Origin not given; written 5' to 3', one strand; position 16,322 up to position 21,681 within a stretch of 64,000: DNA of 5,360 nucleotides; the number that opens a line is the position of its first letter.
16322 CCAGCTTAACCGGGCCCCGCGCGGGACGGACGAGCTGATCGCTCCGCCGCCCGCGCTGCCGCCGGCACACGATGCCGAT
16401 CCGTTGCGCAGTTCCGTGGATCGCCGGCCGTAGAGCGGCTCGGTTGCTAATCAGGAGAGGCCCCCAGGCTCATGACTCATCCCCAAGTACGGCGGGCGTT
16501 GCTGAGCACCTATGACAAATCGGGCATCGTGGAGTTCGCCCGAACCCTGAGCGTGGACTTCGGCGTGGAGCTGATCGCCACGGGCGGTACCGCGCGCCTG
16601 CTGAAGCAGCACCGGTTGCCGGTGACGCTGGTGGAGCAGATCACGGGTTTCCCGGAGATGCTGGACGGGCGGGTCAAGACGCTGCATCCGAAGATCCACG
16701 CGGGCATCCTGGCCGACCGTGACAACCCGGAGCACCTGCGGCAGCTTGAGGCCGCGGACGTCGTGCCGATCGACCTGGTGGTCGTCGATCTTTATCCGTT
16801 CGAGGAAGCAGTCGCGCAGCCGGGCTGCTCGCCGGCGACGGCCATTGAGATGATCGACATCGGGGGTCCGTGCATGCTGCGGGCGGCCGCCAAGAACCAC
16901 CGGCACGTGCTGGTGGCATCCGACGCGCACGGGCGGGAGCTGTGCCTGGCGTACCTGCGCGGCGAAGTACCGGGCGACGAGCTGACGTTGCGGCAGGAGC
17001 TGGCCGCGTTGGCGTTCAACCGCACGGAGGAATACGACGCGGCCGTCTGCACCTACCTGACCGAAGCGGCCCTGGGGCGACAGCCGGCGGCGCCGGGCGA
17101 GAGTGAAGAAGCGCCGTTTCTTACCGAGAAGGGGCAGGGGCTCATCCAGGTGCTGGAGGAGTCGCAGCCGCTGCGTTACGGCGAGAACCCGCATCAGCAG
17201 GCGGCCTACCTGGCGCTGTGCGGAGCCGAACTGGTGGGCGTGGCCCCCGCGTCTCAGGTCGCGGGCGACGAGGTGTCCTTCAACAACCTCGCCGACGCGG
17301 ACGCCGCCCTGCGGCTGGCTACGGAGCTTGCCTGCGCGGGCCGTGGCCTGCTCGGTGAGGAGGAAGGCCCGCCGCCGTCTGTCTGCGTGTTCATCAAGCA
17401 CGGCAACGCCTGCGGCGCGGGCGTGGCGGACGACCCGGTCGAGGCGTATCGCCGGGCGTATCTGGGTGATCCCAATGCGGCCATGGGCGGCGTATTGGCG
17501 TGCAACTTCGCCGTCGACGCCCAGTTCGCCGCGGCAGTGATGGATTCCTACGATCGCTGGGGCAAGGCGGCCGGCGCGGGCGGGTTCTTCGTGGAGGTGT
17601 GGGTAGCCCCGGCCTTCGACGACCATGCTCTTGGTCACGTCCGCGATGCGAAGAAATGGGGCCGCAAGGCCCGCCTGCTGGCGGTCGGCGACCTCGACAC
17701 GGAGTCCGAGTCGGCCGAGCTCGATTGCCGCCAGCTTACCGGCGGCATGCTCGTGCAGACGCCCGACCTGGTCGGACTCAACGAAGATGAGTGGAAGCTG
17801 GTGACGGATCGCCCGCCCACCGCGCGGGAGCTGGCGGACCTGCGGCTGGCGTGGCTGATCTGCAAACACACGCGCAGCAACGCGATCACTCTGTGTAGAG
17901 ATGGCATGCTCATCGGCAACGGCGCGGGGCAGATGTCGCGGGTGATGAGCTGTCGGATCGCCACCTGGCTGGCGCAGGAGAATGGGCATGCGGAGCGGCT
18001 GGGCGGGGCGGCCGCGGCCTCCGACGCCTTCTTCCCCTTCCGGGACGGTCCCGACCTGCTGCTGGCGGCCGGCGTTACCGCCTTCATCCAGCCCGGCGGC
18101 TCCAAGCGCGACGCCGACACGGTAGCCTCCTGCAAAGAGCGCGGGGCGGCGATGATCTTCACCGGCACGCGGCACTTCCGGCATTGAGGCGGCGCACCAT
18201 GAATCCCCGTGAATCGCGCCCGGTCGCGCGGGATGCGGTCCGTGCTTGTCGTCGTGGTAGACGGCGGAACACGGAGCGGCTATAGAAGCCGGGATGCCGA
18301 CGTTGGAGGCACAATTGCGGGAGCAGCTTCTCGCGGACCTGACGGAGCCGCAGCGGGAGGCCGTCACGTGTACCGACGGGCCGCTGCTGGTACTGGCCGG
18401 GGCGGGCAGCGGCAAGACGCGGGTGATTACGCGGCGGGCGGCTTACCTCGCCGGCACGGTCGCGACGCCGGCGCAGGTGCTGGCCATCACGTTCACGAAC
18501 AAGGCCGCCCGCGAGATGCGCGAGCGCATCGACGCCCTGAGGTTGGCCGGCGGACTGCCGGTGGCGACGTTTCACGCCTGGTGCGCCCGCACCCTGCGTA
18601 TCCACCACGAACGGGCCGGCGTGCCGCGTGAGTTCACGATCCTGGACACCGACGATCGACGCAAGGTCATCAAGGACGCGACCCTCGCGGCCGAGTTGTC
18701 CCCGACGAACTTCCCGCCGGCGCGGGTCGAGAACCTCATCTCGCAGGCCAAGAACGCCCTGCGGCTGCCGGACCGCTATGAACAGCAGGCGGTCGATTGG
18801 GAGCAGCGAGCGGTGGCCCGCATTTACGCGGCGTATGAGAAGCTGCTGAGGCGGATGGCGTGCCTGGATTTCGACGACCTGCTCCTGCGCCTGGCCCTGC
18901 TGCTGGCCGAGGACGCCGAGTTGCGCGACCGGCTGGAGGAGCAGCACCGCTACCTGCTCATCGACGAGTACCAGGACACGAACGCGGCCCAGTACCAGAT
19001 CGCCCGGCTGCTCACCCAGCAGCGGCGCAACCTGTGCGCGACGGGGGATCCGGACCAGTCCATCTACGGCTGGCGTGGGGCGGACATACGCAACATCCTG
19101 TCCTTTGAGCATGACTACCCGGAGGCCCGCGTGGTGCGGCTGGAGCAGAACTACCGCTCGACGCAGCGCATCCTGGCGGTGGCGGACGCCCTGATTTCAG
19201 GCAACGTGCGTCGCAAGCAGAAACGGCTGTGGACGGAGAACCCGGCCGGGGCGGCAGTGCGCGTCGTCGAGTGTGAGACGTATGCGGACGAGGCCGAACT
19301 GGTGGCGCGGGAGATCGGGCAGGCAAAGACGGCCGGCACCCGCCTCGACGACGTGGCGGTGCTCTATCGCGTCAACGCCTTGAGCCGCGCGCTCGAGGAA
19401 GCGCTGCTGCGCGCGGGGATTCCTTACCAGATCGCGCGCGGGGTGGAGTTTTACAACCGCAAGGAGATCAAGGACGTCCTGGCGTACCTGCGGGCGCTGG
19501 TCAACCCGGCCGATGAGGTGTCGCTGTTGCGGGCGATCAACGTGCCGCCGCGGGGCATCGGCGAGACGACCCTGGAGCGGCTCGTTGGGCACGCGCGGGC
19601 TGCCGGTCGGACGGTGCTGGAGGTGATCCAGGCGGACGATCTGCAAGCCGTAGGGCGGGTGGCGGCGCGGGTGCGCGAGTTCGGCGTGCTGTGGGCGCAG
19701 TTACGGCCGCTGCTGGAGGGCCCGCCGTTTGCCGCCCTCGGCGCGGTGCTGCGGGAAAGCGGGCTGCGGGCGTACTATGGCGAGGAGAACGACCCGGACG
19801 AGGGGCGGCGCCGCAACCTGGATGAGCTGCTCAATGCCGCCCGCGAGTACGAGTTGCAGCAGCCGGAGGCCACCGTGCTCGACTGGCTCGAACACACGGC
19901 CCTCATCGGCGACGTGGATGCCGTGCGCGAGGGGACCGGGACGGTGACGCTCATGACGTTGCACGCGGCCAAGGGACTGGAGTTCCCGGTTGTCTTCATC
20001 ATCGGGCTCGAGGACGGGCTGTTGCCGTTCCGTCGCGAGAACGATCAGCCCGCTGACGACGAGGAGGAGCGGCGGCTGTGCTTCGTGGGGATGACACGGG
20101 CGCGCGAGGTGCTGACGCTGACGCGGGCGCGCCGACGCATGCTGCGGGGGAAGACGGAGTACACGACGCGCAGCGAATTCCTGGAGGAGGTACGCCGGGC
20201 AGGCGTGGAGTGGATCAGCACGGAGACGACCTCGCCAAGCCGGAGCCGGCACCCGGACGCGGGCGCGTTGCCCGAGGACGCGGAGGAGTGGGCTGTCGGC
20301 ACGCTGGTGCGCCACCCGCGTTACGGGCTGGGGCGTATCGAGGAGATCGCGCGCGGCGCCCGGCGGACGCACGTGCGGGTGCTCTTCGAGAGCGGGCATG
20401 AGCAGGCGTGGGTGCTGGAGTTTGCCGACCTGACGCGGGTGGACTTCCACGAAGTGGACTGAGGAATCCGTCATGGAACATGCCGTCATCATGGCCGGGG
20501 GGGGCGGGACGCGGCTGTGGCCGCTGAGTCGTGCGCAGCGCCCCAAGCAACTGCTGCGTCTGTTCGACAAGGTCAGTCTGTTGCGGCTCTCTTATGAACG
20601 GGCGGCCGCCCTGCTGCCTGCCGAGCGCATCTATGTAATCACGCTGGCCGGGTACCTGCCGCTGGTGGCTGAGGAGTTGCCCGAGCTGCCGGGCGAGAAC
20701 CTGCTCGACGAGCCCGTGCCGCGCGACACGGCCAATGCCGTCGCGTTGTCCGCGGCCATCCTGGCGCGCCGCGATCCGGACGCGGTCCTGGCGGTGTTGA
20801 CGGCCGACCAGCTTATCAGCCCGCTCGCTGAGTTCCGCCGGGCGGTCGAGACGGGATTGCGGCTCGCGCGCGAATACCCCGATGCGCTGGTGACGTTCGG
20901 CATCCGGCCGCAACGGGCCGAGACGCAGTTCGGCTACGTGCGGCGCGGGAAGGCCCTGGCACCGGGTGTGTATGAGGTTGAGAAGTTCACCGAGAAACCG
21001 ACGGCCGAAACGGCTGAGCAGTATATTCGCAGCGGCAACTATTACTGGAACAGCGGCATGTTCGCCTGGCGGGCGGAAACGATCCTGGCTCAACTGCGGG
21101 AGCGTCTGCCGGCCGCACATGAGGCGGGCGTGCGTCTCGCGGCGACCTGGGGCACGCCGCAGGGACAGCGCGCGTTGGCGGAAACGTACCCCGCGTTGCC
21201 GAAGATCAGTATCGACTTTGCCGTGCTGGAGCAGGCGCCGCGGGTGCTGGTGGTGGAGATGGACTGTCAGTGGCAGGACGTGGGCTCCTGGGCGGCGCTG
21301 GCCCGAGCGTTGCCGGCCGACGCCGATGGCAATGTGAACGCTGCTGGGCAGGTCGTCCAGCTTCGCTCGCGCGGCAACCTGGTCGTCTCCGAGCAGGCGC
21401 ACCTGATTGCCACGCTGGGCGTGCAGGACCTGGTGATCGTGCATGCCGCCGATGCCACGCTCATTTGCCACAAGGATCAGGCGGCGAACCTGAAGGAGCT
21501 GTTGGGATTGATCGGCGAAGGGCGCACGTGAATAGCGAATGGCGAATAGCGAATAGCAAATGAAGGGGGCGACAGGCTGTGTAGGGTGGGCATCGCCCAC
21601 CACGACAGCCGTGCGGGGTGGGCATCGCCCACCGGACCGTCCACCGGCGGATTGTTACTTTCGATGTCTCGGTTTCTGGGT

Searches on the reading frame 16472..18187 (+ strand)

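Call 9: search_protein_families(library=pfam, max_evalue=1, proteins=[window:16472-18187:+])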
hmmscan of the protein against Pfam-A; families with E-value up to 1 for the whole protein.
window:16472-18187:+ (571 aa): 2 families
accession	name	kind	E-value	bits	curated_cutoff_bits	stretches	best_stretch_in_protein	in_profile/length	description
PF01808.24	AICARFT_IMPCHas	-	4.4e-80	269.9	25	1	139-498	1-309/311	AICARFT/IMPCHase bienzyme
PF02142.27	MGS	-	1.5e-19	70.3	24.1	1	18-133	1-93/94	MGS-like domain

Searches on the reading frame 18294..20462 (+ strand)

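Call 9: search_protein_families(library=pfam, max_evalue=1, proteins=[window:18294-20462:+])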
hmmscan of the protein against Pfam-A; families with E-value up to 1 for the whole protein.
window:18294-20462:+ (722 aa): 9 families
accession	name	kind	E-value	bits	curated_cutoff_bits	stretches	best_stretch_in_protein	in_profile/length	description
PF00580.27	UvrD-helicase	-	3.1e-81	273.5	23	1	16-276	1-271/271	UvrD/REP helicase N-terminal domain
PF13361.12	UvrD_C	-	2.3e-66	225.1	25.6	2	281-453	1-173/350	UvrD-like helicase C-terminal domain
PF13245.12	AAA_19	-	5.2e-23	82.1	25.1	1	20-259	1-132/134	AAA domain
PF13538.12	UvrD_C_2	-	8.5e-09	35.6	27.4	1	551-609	2-51/52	UvrD-like helicase C-terminal domain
PF01443.25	Viral_helicase1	-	4.6e-08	33.6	21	2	551-608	178-225/228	Viral superfamily 1 RNA helicase core domain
PF13604.12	AAA_30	-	1.2e-06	28.8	27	2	17-130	3-113/191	AAA domain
PF13173.12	AAA_14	-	0.00048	20.6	27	1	181-251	23-97/129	AAA domain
PF02559.22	CarD_TRCF_RID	-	0.011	16.3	23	1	668-712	3-39/57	CarD-like/TRCF RID domain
PF23655.1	LYRM_2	-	0.72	10.1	27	0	686-715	31-60/70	LYR motif containing domain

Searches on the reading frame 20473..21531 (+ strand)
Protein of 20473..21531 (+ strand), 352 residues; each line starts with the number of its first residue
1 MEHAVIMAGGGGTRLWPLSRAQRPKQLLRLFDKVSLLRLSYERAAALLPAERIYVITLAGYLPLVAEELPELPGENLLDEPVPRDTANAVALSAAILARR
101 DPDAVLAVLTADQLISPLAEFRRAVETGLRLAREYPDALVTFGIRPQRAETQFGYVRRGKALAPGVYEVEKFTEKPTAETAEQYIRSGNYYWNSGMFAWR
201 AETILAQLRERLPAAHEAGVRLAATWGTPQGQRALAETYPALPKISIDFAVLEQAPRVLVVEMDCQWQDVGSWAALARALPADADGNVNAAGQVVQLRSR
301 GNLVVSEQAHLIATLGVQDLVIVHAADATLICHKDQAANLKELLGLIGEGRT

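Call 9: search_protein_families(library=pfam, max_evalue=1, proteins=[window:20473-21531:+])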
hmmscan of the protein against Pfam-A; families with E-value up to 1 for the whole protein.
window:20473-21531:+ (352 aa): 4 families
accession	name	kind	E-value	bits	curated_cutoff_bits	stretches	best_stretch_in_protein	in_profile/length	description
PF00483.29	NTP_transferase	-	1.1e-40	140.2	21.2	1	4-284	2-243/245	Nucleotidyl transferase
PF22640.1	ManC_GMP_beta-helix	-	1.2e-14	54.3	27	1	292-344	1-52/55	MannoseP isomerase/GMP-like beta-helix domain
PF12804.13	NTP_transf_3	-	4.1e-05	24.2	27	1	4-113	1-96/160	MobA-like NTP transferase domain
PF15884.10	QIL1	-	0.13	13.2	26.6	1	149-196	11-60/77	MICOS complex subunit MIC13, QIL1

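Call 10: find_encoding_contigs(protein=window:20473-21531:+, flank=10000, max_places=6)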
Protein window:20473-21531:+ (352 aa): 15 contigs read that carry it; 5 places shown.
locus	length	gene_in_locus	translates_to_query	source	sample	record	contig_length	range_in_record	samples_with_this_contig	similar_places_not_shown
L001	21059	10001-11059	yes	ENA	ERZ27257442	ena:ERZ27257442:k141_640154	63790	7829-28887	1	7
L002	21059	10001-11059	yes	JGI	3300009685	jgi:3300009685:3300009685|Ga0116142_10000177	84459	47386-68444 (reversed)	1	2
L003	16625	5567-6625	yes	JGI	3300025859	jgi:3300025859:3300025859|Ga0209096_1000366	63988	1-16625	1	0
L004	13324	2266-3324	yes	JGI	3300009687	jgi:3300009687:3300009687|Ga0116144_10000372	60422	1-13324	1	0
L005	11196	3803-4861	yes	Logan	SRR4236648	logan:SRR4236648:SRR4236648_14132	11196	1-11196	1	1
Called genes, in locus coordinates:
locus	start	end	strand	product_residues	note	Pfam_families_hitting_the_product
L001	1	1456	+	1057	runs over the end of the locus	PF02384:N6_Mtase (weak), PF20473:MmeI_Mtase (faint), PF07669:Eco57I (weak)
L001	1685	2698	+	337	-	PF00005:ABC_tran, PF13304:AAA_21 (faint)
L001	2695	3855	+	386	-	PF01032:FecCD, PF00950:ABC-3 (faint)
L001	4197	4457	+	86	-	-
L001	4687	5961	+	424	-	PF13570:Beta-prop_ACSF4, PF13360:PQQ_2, PF13570:Beta-prop_ACSF4 (weak), PF13360:PQQ_2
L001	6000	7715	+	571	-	PF02142:MGS, PF01808:AICARFT_IMPCHas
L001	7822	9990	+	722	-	PF00580:UvrD-helicase, PF13245:AAA_19, PF13604:AAA_30 (faint), PF01443:Viral_helicase1 (faint), PF13361:UvrD_C, PF13538:UvrD_C_2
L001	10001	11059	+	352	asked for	PF00483:NTP_transferase, PF22640:ManC_GMP_beta-helix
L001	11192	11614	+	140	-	PF03652:RuvX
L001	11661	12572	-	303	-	-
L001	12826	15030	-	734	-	PF01055:Glyco_hydro_31_2nd, PF21365:Glyco_hydro_31_3rd, PF17137:DUF5110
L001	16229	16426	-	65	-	-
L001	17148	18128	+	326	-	PF13793:Pribosyltran_N, PF00156:Pribosyltran, PF14572:Pribosyl_synth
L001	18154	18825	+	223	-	PF01386:Ribosomal_L25p, PF14693:Ribosomal_TL5_C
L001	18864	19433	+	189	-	PF01195:Pept_tRNA_hydro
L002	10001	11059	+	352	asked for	PF00483:NTP_transferase, PF22640:ManC_GMP_beta-helix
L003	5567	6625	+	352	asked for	PF00483:NTP_transferase, PF22640:ManC_GMP_beta-helix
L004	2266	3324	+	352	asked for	PF00483:NTP_transferase, PF22640:ManC_GMP_beta-helix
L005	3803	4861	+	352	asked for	PF00483:NTP_transferase, PF22640:ManC_GMP_beta-helix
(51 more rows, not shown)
